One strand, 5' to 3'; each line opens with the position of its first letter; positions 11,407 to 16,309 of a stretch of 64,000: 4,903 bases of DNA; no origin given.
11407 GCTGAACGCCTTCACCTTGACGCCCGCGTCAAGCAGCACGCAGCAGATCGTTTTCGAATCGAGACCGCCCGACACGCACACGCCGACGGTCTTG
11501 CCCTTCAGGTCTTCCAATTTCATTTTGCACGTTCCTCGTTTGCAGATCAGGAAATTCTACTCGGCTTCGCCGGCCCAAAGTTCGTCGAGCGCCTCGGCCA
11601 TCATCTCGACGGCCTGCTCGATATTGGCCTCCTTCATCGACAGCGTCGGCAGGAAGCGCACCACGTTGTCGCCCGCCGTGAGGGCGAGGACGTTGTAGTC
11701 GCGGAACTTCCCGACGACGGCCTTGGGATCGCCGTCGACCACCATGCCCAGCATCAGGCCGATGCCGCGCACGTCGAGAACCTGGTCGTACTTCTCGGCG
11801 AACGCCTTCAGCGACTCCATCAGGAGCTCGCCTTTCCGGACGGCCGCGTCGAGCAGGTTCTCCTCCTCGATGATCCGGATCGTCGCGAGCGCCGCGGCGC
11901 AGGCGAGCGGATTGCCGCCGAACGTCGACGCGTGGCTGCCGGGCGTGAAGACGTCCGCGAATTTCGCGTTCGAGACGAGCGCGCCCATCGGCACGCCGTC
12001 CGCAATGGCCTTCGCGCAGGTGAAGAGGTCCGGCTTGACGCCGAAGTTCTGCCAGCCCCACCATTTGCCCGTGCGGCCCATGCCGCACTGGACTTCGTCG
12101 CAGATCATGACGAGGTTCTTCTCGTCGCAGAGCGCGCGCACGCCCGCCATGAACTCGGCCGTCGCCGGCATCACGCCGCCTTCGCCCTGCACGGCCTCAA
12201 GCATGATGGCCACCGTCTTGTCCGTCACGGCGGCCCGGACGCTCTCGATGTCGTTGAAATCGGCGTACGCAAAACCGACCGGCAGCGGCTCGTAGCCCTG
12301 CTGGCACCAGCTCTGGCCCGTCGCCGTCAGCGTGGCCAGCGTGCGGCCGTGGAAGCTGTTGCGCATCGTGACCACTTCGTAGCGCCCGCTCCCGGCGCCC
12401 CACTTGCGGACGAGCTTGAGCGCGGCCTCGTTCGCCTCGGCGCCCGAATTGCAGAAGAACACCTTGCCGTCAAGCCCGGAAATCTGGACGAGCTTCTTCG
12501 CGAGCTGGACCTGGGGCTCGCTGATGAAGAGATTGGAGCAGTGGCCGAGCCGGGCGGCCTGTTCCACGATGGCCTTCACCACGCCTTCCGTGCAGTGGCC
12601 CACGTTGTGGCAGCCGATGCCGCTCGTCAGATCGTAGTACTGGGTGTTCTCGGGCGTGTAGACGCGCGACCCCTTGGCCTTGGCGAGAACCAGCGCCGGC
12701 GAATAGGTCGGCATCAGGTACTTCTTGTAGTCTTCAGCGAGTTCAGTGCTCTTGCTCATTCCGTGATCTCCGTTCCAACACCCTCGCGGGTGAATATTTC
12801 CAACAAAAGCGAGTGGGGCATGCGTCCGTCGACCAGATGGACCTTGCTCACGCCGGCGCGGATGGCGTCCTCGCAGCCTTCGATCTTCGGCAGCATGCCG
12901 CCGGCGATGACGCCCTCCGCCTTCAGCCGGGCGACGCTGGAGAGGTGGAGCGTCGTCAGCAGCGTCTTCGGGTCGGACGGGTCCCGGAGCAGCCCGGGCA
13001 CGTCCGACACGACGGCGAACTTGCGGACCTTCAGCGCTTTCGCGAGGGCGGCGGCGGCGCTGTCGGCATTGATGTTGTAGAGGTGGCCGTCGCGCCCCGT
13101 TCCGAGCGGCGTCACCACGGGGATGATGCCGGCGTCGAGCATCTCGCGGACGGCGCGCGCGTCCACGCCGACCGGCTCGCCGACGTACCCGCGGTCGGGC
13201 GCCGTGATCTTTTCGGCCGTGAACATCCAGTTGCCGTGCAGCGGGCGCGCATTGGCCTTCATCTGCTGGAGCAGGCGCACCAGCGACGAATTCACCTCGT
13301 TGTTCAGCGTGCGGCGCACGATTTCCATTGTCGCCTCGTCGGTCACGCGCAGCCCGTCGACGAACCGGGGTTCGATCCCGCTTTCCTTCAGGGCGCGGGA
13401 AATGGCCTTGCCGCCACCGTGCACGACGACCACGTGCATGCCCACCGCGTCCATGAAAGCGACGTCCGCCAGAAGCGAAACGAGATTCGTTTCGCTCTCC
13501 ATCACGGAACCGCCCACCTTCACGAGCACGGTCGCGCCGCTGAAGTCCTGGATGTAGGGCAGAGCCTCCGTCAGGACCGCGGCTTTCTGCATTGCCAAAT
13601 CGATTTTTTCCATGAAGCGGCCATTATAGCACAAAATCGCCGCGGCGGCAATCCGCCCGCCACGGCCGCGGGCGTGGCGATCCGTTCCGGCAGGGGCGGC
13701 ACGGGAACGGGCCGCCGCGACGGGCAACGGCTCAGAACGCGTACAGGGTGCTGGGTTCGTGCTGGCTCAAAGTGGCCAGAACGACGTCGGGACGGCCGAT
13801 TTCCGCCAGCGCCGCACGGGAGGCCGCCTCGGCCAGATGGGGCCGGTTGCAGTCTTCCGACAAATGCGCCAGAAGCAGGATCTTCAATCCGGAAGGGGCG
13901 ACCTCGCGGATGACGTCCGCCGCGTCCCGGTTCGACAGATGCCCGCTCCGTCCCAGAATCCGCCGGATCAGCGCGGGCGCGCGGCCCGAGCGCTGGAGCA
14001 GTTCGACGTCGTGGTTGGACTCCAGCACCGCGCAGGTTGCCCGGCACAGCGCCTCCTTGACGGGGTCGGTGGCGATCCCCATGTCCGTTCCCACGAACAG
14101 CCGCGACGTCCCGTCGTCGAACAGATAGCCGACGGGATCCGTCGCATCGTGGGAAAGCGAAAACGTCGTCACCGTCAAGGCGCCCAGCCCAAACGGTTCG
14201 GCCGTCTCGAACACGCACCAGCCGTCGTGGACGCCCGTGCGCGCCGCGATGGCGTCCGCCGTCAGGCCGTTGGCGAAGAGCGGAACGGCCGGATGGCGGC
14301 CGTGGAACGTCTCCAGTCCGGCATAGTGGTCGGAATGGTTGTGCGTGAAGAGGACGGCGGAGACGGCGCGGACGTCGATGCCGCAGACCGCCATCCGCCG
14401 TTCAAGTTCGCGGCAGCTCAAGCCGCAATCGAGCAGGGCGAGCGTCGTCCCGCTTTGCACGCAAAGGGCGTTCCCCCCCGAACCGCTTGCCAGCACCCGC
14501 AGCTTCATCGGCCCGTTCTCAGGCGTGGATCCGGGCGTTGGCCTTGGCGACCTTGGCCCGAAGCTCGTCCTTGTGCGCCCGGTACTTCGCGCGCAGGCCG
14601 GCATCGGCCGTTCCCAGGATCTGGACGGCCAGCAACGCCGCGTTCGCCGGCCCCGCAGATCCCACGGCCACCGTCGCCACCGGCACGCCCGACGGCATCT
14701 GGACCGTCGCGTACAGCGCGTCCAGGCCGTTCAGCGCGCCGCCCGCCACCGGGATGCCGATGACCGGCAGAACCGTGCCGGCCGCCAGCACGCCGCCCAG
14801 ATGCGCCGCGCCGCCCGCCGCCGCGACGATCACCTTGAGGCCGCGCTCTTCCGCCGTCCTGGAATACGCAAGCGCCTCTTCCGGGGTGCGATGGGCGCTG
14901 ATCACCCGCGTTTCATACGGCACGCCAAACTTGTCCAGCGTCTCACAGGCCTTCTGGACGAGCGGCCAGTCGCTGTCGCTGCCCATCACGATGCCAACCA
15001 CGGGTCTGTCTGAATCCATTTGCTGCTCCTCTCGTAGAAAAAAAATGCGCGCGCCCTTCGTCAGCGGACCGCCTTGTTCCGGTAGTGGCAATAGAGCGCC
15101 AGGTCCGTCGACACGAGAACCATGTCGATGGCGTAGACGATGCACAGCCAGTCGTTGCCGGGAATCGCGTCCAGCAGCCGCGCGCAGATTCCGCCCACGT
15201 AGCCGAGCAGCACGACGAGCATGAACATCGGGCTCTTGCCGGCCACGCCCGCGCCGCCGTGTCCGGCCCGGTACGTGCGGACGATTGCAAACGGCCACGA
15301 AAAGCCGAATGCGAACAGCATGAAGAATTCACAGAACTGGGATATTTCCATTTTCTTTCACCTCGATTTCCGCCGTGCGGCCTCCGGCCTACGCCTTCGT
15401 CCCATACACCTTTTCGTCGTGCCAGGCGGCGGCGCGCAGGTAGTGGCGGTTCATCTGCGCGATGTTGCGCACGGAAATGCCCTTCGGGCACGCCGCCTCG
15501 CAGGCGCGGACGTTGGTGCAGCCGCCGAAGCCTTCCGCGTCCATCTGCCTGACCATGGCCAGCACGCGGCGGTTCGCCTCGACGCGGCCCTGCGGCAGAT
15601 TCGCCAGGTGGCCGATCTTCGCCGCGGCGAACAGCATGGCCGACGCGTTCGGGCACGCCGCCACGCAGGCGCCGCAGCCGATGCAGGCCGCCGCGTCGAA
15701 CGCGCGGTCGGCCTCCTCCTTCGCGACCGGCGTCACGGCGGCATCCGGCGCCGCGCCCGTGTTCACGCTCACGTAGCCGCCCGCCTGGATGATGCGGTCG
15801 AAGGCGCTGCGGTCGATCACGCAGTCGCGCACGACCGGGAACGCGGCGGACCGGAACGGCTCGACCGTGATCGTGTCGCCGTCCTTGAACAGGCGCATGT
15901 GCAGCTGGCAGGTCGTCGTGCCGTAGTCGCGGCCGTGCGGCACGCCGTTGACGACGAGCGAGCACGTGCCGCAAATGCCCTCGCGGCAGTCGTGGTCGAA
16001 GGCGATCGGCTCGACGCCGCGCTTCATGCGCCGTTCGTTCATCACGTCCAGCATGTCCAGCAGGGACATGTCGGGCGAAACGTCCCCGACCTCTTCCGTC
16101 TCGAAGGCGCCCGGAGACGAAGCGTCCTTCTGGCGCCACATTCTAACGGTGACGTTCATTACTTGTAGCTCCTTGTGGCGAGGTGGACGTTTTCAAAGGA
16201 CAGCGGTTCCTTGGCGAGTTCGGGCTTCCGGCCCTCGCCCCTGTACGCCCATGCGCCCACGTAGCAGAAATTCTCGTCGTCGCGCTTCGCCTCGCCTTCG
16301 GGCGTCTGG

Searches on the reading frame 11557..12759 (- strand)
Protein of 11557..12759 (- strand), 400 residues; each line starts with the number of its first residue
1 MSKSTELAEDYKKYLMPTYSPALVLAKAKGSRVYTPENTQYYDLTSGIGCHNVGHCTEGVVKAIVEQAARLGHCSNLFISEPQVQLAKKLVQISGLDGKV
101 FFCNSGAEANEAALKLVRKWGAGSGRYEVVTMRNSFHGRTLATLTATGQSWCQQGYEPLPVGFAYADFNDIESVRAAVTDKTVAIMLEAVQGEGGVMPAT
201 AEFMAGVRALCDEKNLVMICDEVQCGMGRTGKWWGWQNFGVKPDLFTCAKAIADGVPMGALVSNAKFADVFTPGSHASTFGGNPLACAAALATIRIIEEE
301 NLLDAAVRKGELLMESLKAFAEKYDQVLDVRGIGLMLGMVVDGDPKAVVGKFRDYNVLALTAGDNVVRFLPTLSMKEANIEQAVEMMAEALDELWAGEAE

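Call 32: search_protein_families(library=pfam, proteins=[window:11557-12759:-], max_evalue=0.0001)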
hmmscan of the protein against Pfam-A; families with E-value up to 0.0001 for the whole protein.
window:11557-12759:- (400 aa): 2 families
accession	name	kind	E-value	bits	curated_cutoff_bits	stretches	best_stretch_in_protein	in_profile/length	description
PF00202.27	Aminotran_3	-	2.2e-114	382.7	30.5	1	22-391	10-403/403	Aminotransferase class-III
PF01041.23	DegT_DnrJ_EryC1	-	3.3e-07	30.3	19.8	1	86-222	29-146/360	DegT/DnrJ/EryC1/StrS aminotransferase family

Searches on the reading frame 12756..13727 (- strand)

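Call 32: search_protein_families(library=pfam, proteins=[window:12756-13727:-], max_evalue=0.0001)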
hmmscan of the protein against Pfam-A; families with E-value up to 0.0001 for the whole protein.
window:12756-13727:- (323 aa): 1 family
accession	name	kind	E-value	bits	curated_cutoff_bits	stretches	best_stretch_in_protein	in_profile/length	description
PF00696.33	AA_kinase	-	5.6e-45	154.3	24.9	1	66-300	2-234/234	Amino acid kinase family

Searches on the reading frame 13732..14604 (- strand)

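Call 32: search_protein_families(library=pfam, proteins=[window:13732-14604:-], max_evalue=0.0001)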
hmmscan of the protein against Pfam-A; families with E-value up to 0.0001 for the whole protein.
window:13732-14604:- (290 aa): 2 families
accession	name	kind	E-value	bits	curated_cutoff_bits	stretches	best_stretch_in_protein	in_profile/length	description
PF12706.13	Lactamase_B_2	-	2.1e-19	70.3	27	1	57-238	4-193/200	Beta-lactamase superfamily domain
PF00753.33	Lactamase_B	-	1.9e-08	34.9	22.7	1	42-108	4-71/196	Metallo-beta-lactamase superfamily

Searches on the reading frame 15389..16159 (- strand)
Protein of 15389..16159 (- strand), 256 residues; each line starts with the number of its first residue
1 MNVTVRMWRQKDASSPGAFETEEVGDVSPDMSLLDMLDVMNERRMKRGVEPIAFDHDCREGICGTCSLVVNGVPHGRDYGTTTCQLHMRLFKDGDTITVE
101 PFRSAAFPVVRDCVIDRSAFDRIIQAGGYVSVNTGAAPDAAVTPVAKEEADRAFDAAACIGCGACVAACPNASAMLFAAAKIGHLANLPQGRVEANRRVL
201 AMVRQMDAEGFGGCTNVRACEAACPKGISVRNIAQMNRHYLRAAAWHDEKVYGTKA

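Call 33: search_protein_families(library=pfam, proteins=[window:15389-16159:-], max_evalue=0.0001)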
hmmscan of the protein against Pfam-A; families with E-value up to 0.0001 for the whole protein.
window:15389-16159:- (256 aa): 10 families
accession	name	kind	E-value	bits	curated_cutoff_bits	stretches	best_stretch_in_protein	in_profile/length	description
PF13085.11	Fer2_3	-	1.1e-19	70.8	27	1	5-120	2-105/107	2Fe-2S iron-sulfur cluster binding domain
PF13183.11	Fer4_8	-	5.3e-10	40.1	27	1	156-228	2-68/68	4Fe-4S dicluster domain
PF12838.12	Fer4_7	-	1.3e-08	35.6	27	1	159-228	2-52/52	4Fe-4S dicluster domain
PF13187.11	Fer4_9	-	4.5e-08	33.4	27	1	150-171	34-49/52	4Fe-4S dicluster domain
PF13237.11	Fer4_10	-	5.8e-08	33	25.5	1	154-225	4-53/53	4Fe-4S dicluster domain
PF13534.11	Fer4_17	-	2.7e-06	28.3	22.2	1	158-229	1-61/61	4Fe-4S dicluster domain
PF00037.32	Fer4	-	5.2e-06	26.5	21.1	1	154-171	3-20/24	4Fe-4S binding domain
PF12837.12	Fer4_6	-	1.4e-05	25.2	25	1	154-171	4-21/24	4Fe-4S binding domain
PF12797.12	Fer4_2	-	1.5e-05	25.1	24.5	1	153-170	4-21/22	4Fe-4S binding domain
PF13746.11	Fer4_18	-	3.8e-05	24.3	27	0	198-237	45-84/114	4Fe-4S dicluster domain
